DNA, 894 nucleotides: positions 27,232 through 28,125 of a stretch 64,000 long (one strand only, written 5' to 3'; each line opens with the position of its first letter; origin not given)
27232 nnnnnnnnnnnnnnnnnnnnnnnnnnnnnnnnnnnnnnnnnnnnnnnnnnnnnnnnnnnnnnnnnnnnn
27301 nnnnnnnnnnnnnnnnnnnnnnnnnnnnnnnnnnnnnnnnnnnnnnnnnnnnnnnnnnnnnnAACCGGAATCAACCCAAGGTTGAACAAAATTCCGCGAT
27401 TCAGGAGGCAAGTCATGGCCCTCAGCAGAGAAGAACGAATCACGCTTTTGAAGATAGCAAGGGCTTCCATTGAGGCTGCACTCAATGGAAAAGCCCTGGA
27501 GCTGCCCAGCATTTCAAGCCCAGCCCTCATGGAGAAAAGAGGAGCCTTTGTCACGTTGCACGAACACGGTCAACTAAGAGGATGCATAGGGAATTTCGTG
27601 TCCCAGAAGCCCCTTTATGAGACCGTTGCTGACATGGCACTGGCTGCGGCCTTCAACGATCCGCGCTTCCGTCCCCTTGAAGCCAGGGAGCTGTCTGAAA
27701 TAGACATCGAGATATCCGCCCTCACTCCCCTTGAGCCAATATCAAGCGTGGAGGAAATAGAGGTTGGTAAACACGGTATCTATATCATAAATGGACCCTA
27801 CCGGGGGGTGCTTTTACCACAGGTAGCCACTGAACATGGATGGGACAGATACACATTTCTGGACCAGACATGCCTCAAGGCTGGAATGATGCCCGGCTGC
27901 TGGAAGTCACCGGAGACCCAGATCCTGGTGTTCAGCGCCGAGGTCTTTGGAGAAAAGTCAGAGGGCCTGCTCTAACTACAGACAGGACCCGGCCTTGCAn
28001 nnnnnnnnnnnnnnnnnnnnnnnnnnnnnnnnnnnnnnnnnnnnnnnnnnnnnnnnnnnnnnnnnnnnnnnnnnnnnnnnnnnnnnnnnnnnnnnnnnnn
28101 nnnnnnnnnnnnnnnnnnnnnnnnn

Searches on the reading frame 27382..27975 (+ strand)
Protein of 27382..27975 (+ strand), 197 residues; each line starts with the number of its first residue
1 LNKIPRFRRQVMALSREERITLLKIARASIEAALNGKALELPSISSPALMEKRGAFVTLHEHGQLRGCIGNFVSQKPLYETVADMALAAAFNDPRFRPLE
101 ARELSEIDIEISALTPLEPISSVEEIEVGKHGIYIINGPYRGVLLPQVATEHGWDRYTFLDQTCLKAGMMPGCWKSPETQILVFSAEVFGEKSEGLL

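Call 35: search_protein_families(library=pfam, proteins=[window:27382-27975:+], max_evalue=0.00001)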
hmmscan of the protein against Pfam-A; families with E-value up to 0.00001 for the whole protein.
window:27382-27975:+ (197 aa): 1 family
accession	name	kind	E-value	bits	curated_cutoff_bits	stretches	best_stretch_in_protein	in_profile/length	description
PF01871.22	AMMECR1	-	1.2e-59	201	25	1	23-189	1-168/168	AMMECR1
